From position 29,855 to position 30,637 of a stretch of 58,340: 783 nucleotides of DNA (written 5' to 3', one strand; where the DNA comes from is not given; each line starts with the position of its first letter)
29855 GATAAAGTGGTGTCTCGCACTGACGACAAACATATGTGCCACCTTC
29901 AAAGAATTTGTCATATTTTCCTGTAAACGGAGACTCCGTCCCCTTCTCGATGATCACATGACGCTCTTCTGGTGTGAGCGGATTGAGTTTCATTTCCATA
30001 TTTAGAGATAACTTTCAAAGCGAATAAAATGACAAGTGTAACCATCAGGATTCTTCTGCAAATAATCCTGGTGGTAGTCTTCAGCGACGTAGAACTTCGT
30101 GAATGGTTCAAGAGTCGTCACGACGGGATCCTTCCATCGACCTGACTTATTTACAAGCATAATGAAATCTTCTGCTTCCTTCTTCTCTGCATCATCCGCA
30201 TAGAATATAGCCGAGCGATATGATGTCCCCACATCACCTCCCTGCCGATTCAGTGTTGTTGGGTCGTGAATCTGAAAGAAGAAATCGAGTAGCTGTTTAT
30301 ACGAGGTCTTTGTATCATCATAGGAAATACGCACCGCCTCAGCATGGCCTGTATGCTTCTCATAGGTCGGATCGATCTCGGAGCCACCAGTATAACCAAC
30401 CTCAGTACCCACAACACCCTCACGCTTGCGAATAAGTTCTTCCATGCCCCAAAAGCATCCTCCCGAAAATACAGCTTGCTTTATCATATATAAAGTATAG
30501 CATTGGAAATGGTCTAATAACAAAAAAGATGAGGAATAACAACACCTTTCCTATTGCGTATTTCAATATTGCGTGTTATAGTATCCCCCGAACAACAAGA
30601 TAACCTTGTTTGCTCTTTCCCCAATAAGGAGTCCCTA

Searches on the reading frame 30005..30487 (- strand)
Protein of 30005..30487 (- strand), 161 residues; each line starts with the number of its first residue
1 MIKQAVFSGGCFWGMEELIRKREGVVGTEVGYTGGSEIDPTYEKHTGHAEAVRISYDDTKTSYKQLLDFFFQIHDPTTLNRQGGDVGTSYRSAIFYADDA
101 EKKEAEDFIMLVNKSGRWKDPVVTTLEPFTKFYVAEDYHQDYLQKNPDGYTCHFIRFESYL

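Call 4: search_protein_families(library=pfam, proteins=[window:30005-30487:-], max_evalue=10)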
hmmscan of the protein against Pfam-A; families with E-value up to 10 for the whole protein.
window:30005-30487:- (161 aa): 1 family
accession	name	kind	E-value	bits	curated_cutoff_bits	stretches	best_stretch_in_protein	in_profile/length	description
PF01625.27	PMSR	-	2.9e-60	203.4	23.7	1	4-152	1-153/153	Peptide methionine sulfoxide reductase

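Call 15: find_homologous_proteins(query=window:30005-30487:-, max_evalue=0.00001)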
Query window:30005-30487:- (161 aa): 8000 proteins with E <= 0.00001 among 8000 candidates; the best 120 are listed.
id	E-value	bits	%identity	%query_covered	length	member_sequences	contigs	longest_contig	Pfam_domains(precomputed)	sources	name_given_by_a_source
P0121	6.2e-107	373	100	100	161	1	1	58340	PF01625.29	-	-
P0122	3.7e-95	334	90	100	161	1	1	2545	PF01625.29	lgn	-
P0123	8.3e-90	317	85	100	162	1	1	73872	PF01625.29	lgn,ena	-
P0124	8.7e-88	310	81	100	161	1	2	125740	PF01625.29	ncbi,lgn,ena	-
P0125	1.7e-87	310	85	98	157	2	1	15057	PF01625.29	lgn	-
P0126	1.8e-87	309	84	100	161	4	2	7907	PF01625.29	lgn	-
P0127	9.5e-84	297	81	100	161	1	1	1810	PF01625.29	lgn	-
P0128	2.0e-83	296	79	100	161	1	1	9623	PF01625.29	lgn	-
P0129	4.1e-83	295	79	100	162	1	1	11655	PF01625.29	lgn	-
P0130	5.0e-83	295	80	100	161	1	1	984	PF01625.29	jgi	jgi:peptide-methionine (S)-S-oxide reductase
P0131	8.2e-83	294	80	100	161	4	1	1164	PF01625.29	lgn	-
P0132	8.0e-82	291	78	100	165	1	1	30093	PF01625.29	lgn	-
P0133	1.1e-81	291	79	100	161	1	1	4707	PF01625.29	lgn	-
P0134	1.1e-81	291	76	100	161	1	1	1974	PF01625.29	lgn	-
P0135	1.7e-81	290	77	100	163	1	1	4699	PF01625.29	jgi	jgi:peptide-methionine (S)-S-oxide reductase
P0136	1.8e-81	290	76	100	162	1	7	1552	PF01625.29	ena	-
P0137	1.8e-81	290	78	99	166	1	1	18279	PF01625.29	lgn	-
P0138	3.2e-81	289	78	100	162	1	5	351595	PF01625.29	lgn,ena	-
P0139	3.2e-81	289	76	100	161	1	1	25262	PF01625.29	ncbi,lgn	-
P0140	6.0e-81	288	77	100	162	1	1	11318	PF01625.29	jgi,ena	-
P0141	1.0e-80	287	75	100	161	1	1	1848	PF01625.29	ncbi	-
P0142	1.5e-80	287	76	100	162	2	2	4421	PF01625.29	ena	-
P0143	1.6e-80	287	76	100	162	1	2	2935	PF01625.29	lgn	-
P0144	2.0e-80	287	76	100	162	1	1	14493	PF01625.29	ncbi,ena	-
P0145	2.1e-80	286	76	100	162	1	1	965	PF01625.29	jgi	jgi:peptide-methionine (S)-S-oxide reductase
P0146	2.1e-80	286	77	100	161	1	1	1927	PF01625.29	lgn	-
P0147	2.4e-80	286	76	100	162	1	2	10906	PF01625.29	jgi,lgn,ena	-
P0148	2.5e-80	286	76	100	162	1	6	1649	PF01625.29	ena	-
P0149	3.0e-80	286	76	100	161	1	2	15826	PF01625.29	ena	-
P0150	3.5e-80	286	76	100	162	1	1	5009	PF01625.29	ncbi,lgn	-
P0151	3.7e-80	286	76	100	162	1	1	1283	PF01625.29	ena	-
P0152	4.0e-80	286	75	100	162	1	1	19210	PF01625.29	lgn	-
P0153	4.6e-80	285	76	100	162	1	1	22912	PF01625.29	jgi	jgi:peptide-methionine (S)-S-oxide reductase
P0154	5.5e-80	285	75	100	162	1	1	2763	PF01625.29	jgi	jgi:peptide-methionine (S)-S-oxide reductase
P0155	6.4e-80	285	75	100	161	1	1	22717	PF01625.29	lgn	-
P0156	6.5e-80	285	76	100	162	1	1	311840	PF01625.29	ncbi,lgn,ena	-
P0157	7.4e-80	285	76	100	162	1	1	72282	PF01625.29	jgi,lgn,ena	-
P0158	7.6e-80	285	76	100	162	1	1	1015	PF01625.29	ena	-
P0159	7.9e-80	285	76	100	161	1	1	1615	PF01625.29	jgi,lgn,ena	-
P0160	8.9e-80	284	73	100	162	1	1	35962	PF01625.29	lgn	-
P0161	9.4e-80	284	76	100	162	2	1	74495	PF01625.29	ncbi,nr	ncbi:MAG: peptide-methionine (S)-S-oxide reductase MsrA [bacterium]|nr:peptide-methionine (S)-S-oxid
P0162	1.3e-79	284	74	100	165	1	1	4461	PF01625.29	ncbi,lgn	-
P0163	1.3e-79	284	76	100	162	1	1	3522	PF01625.29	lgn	-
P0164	1.4e-79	284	75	100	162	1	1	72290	PF01625.29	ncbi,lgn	-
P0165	1.4e-79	284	76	100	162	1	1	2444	PF01625.29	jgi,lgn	jgi:peptide-methionine (S)-S-oxide reductase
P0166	1.6e-79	284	76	100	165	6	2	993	PF01625.29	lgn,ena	-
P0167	1.8e-79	283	75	100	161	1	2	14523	PF01625.29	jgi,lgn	jgi:peptide-methionine (S)-S-oxide reductase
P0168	1.8e-79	283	75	100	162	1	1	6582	PF01625.29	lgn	-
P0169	1.8e-79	283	76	100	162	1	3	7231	PF01625.29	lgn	-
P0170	2.0e-79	283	75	99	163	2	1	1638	PF01625.29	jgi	jgi:peptide-methionine (S)-S-oxide reductase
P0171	2.2e-79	283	75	100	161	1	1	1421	PF01625.29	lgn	-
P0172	2.2e-79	283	78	100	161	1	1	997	PF01625.29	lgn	-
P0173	2.3e-79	283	75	99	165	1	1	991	PF01625.29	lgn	-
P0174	2.5e-79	283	75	99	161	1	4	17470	PF01625.29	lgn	-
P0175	2.7e-79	283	76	100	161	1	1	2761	PF01625.29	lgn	-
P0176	2.9e-79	283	73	100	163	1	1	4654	PF01625.29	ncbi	-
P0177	3.0e-79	283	77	99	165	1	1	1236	PF01625.29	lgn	-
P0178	3.1e-79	283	76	100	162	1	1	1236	PF01625.29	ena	-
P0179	3.2e-79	283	74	100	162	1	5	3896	PF01625.29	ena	-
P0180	3.2e-79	283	75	100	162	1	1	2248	PF01625.29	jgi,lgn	jgi:peptide-methionine (S)-S-oxide reductase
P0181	3.3e-79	283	76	100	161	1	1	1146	PF01625.29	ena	-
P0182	3.4e-79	283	76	100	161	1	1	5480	PF01625.29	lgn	-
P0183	3.5e-79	283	75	100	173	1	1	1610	PF01625.29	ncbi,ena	-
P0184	3.5e-79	282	75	100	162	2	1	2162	PF01625.29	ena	-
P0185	3.9e-79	282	76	100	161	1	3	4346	PF01625.29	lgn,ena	-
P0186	3.9e-79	282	76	100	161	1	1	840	PF01625.29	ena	-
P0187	4.3e-79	282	75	100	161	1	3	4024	PF01625.29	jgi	jgi:peptide-methionine (S)-S-oxide reductase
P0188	4.5e-79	282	75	100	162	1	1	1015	PF01625.29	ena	-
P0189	4.7e-79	282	76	100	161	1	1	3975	PF01625.29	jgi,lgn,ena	-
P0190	5.0e-79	282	75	100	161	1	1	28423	PF01625.29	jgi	jgi:peptide-methionine (S)-S-oxide reductase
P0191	5.1e-79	282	76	100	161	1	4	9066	PF01625.29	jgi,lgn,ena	-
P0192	5.3e-79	282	76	100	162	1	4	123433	PF01625.29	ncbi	ncbi:MAG: peptide-methionine (S)-S-oxide reductase MsrA [Candidatus Moraniibacteriota bacterium]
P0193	5.9e-79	282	75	99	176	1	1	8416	PF01625.29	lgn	-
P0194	6.5e-79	282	75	100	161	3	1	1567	PF01625.29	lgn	-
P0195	6.8e-79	282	73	100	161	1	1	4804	PF01625.29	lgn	-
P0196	7.0e-79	282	75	100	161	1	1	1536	PF01625.29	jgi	jgi:peptide-methionine (S)-S-oxide reductase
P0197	7.5e-79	281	75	100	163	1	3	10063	PF01625.29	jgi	-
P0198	8.1e-79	281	73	100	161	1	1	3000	PF01625.29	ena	-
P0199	8.3e-79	281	73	100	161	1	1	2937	PF01625.29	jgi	jgi:peptide-methionine (S)-S-oxide reductase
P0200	9.1e-79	281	75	100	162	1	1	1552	PF01625.29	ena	-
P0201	9.2e-79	281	75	100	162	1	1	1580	PF01625.29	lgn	-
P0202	9.2e-79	281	74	100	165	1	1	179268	PF01625.29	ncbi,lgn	-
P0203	9.6e-79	281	74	100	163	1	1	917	PF01625.29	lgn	-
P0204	9.8e-79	281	75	100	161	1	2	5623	PF01625.29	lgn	-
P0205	9.9e-79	281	75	100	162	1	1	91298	PF01625.29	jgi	jgi:peptide-methionine (S)-S-oxide reductase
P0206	1.0e-78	281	75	100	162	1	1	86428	PF01625.29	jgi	jgi:peptide-methionine (S)-S-oxide reductase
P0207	1.1e-78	281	75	100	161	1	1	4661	PF01625.29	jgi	-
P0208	1.1e-78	281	73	100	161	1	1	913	PF01625.29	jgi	jgi:peptide-methionine (S)-S-oxide reductase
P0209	1.1e-78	281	77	98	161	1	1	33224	PF01625.29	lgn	-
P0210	1.1e-78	281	75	100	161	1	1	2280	PF01625.29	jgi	jgi:peptide-methionine (S)-S-oxide reductase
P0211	1.2e-78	281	75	100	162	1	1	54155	PF01625.29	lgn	-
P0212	1.2e-78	281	75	100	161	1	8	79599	PF01625.29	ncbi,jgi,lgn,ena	jgi:peptide-methionine (S)-S-oxide reductase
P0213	1.2e-78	281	74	100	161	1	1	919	PF01625.29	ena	-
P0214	1.2e-78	281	75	100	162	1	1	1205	PF01625.29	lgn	-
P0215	1.3e-78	281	73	100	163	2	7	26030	PF01625.29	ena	-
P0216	1.3e-78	281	74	100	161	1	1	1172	PF01625.29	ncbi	-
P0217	1.3e-78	281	73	100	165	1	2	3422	PF01625.29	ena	-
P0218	1.3e-78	281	73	100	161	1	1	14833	PF01625.29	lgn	-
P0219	1.4e-78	281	74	100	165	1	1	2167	PF01625.29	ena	-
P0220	1.4e-78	281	74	100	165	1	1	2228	PF01625.29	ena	-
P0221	1.4e-78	281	73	100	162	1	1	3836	PF01625.29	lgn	-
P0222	1.5e-78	280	75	99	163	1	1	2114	PF01625.29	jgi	jgi:peptide-methionine (S)-S-oxide reductase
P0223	1.5e-78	280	75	100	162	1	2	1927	PF01625.29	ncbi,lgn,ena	-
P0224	1.5e-78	280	75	100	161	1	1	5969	PF01625.29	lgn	-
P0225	1.5e-78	280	74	100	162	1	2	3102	PF01625.29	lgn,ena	-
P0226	1.6e-78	280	74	100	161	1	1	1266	PF01625.29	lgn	-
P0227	1.6e-78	280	75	100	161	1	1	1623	PF01625.29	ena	-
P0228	1.6e-78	280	75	100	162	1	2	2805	PF01625.29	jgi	jgi:peptide-methionine (S)-S-oxide reductase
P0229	1.6e-78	280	74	100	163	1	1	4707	PF01625.29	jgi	jgi:peptide-methionine (S)-S-oxide reductase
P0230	1.7e-78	280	74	100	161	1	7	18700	PF01625.29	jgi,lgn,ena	-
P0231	1.7e-78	280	74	100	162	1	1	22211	PF01625.29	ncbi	-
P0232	1.7e-78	280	73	100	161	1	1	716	PF01625.29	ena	-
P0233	1.7e-78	280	73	100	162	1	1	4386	PF01625.29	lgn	-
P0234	1.8e-78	280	72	100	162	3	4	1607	PF01625.29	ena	-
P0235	1.8e-78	280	74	100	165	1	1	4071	PF01625.29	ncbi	-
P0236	1.8e-78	280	74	100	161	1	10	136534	PF01625.29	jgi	jgi:peptide-methionine (S)-S-oxide reductase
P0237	2.0e-78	280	76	100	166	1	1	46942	PF01625.29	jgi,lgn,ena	-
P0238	2.1e-78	280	74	100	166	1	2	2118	PF01625.29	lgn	-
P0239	2.3e-78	280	76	100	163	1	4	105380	PF01625.29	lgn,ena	-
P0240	2.3e-78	280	73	100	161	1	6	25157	PF01625.29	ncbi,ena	-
